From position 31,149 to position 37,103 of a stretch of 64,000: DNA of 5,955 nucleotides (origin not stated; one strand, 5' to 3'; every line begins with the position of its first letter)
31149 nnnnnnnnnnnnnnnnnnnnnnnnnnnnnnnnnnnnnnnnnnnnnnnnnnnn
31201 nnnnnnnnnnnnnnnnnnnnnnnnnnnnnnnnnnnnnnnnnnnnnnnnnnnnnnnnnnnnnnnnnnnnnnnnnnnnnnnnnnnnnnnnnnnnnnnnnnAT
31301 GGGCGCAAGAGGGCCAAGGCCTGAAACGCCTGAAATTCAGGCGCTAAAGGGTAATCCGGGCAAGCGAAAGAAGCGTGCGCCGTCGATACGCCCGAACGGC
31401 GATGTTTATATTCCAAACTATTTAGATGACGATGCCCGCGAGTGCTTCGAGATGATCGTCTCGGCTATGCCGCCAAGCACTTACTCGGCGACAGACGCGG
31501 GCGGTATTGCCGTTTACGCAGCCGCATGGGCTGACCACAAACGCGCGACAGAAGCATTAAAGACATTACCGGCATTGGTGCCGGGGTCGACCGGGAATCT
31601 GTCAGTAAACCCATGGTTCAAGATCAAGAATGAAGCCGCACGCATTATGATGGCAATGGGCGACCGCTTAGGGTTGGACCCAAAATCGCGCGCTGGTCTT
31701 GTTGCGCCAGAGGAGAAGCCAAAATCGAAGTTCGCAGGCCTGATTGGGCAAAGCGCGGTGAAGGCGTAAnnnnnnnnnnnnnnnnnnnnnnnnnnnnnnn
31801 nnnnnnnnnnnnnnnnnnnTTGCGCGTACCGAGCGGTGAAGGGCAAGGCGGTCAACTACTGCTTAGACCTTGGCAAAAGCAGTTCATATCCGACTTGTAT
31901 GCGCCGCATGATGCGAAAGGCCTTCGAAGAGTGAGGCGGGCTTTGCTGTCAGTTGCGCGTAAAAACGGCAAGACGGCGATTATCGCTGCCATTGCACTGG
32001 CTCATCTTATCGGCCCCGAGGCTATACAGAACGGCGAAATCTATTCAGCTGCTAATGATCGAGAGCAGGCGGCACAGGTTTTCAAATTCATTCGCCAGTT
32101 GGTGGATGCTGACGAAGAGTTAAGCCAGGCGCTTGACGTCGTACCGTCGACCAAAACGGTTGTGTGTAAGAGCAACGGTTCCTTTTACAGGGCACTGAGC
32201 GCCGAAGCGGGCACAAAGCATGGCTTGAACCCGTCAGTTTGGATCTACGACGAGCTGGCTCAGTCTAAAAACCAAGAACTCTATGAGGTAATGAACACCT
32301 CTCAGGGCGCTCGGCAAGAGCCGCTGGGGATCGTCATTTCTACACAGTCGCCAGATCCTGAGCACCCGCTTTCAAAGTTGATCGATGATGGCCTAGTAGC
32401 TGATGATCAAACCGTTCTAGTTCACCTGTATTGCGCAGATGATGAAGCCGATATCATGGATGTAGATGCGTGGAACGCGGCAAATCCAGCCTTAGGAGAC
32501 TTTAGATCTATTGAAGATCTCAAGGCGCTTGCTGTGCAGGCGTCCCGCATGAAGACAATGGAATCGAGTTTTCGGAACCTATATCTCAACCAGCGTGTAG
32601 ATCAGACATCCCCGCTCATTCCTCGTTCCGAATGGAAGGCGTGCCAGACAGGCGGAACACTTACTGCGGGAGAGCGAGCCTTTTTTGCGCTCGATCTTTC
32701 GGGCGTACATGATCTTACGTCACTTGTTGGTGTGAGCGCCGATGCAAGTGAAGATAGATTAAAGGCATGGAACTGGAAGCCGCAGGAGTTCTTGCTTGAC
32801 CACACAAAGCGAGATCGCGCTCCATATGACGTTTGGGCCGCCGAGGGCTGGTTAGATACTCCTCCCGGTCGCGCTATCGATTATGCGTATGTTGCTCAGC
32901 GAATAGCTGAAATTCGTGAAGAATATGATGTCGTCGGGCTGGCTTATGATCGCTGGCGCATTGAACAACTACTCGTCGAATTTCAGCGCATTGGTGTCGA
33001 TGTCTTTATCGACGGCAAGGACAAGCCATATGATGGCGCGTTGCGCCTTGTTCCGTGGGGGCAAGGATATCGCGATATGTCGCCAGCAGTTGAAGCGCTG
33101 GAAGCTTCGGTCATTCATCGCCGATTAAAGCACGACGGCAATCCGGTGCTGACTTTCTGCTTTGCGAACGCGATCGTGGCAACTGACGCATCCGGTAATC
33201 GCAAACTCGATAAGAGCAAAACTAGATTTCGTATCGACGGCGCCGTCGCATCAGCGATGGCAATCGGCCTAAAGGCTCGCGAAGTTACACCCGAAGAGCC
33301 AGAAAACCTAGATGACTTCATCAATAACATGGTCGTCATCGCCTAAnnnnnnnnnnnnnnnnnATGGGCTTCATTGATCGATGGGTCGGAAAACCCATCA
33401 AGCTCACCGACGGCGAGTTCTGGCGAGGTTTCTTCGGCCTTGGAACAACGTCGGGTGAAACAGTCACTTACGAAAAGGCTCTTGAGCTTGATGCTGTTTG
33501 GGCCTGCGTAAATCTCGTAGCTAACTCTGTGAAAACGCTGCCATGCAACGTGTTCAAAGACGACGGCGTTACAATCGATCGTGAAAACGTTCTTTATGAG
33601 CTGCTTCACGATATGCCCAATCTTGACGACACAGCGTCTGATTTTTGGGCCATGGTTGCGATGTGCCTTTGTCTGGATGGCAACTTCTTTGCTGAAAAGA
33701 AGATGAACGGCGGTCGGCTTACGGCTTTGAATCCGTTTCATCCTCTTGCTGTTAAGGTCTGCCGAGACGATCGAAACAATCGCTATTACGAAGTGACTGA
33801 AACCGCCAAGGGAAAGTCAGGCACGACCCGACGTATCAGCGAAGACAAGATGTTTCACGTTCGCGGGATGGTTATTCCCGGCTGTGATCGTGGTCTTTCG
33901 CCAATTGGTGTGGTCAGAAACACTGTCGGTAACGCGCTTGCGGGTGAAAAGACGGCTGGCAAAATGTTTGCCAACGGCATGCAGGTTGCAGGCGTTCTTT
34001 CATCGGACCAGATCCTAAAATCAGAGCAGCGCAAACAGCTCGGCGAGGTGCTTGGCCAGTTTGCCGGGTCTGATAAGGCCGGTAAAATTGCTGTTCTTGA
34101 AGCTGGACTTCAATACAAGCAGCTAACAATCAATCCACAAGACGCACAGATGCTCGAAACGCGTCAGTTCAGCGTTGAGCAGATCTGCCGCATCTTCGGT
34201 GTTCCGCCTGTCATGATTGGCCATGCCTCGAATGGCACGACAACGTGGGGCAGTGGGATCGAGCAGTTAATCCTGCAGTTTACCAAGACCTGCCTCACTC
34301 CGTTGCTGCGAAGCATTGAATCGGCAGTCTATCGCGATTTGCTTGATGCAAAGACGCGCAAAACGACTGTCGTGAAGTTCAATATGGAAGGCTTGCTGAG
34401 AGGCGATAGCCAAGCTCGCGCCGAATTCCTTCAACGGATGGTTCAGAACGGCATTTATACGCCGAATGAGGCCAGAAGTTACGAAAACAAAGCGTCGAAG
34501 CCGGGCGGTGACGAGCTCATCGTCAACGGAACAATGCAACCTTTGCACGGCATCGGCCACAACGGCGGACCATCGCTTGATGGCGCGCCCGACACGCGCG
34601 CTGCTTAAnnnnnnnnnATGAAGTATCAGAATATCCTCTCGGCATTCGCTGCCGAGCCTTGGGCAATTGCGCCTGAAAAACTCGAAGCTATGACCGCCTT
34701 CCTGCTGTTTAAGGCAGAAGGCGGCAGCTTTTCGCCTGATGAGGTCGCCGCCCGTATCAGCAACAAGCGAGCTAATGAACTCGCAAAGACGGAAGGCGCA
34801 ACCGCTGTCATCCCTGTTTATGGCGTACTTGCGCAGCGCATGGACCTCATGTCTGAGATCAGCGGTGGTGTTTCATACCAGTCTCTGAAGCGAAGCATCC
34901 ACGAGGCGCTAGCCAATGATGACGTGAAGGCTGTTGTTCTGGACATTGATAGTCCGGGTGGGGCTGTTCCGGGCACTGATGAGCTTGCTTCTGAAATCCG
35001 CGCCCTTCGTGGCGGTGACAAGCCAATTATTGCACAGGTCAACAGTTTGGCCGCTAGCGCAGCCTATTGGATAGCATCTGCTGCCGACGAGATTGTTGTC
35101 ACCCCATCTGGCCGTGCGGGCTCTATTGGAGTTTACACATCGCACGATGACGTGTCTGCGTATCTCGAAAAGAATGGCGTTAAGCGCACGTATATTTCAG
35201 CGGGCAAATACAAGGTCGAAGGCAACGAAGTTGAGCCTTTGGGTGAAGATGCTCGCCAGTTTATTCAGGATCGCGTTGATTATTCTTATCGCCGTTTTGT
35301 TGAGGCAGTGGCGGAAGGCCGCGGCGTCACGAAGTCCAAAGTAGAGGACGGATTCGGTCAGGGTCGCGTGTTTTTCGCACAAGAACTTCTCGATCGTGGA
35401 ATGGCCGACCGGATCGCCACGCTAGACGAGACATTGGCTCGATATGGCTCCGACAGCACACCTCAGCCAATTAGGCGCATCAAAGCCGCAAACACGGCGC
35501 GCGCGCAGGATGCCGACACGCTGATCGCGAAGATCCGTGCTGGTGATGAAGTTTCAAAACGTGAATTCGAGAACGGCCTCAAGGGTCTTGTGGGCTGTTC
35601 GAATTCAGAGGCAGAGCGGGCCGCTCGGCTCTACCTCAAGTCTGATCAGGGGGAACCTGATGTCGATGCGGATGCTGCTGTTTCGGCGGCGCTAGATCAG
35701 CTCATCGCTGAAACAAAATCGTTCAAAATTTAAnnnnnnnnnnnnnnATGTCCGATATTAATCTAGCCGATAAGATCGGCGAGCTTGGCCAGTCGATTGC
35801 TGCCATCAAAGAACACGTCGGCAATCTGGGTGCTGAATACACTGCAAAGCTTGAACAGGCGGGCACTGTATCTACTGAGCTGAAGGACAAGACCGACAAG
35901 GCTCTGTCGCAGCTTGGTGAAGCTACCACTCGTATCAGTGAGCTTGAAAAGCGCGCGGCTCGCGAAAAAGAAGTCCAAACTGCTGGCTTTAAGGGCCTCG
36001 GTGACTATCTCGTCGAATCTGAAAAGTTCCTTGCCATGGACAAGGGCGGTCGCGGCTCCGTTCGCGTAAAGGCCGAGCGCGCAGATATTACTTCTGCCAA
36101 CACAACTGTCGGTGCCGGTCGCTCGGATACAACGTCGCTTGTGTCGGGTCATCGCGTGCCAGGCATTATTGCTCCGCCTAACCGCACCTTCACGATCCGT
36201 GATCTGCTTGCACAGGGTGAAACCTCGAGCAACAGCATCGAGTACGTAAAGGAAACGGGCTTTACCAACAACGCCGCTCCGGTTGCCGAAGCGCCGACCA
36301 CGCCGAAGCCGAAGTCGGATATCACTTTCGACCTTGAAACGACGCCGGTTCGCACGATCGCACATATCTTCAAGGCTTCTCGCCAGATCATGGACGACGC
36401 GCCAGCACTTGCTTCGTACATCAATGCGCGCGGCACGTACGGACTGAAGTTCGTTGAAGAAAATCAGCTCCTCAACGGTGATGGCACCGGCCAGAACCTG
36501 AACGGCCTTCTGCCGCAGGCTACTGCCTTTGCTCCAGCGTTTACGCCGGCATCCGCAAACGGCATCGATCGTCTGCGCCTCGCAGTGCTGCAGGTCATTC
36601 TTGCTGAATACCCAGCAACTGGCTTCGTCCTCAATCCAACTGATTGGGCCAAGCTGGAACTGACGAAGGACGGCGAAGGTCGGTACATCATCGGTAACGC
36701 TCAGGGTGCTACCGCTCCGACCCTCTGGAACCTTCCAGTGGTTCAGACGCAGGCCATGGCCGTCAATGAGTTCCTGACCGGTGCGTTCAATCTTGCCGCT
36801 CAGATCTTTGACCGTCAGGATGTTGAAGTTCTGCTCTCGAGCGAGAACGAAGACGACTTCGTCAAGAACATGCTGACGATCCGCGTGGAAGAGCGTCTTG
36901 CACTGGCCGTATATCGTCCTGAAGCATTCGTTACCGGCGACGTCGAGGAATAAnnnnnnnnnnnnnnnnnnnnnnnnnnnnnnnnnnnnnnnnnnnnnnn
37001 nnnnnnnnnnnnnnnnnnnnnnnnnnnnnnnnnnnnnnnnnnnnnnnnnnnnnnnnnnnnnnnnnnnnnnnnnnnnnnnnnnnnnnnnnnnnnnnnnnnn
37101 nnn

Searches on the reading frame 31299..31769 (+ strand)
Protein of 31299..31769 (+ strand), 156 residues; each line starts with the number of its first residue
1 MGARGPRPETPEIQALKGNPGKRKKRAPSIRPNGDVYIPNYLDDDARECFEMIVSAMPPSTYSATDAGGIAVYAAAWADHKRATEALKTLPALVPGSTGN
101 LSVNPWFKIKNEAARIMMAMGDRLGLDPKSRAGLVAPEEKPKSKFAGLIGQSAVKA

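Call 18: search_protein_families(library=pfam, proteins=[window:31299-31769:+], max_evalue=0.001)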
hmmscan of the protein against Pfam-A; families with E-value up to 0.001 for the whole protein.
window:31299-31769:+ (156 aa): 1 family
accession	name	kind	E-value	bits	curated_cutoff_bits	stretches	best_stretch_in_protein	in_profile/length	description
PF05119.17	Terminase_4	-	1e-14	55.1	24.7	1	46-139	1-96/98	Phage terminase, small subunit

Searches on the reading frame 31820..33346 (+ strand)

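Call 18: search_protein_families(library=pfam, proteins=[window:31820-33346:+], max_evalue=0.001)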
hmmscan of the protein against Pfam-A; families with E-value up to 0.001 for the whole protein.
window:31820-33346:+ (508 aa): 3 families
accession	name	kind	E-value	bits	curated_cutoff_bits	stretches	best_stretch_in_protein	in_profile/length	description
PF20441.4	TerL_nuclease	-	5.5e-28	98.4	24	1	195-483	3-280/286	Terminase large subunit, endonuclease domain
PF03354.21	TerL_ATPase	-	6e-22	78.6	23.7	1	17-177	1-162/178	Terminase large subunit, ATPase domain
PF03237.21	Terminase_6N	-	0.00028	21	22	1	45-180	4-140/215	Terminase large subunit, T4likevirus-type, N-terminal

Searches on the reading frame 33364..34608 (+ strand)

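Call 18: search_protein_families(library=pfam, proteins=[window:33364-34608:+], max_evalue=0.001)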
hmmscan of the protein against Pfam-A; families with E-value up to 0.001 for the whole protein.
window:33364-34608:+ (414 aa): 1 family
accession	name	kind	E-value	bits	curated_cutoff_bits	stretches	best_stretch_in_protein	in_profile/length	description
PF04860.17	Phage_portal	-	5.1e-95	318.8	39.1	1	44-375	2-321/321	Phage portal protein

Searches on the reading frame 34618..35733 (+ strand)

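Call 18: search_protein_families(library=pfam, proteins=[window:34618-35733:+], max_evalue=0.001)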
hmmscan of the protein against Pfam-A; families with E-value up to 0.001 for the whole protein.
window:34618-35733:+ (371 aa): 2 families
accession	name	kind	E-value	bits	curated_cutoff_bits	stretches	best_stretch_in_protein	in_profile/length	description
PF01343.23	Peptidase_S49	-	3.6e-36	124.9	24.9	1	134-275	6-146/154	Peptidase family S49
PF25145.1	NfeD1b_N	-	3.3e-13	50.1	40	1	87-176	16-101/189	NfeD1b, N-terminal domain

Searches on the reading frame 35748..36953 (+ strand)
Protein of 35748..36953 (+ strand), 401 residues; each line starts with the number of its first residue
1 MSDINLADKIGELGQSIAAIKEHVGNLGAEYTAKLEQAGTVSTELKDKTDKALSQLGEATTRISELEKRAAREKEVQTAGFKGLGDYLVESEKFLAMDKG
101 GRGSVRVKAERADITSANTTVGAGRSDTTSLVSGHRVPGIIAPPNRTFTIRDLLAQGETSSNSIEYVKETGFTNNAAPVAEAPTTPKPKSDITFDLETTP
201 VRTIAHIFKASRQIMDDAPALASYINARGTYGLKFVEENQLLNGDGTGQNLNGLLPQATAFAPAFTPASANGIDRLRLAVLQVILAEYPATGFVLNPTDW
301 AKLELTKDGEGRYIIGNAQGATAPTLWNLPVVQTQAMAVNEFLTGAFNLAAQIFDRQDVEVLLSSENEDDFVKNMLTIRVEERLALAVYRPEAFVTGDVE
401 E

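Call 4: search_protein_families(library=pfam, proteins=[window:35748-36953:+], max_evalue=0.01)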
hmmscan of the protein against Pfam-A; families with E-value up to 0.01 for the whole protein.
window:35748-36953:+ (401 aa): 1 family
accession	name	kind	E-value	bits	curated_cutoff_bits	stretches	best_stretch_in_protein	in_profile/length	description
PF05065.19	Phage_capsid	-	6.4e-62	209.9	24.2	1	132-398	5-279/280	Phage capsid family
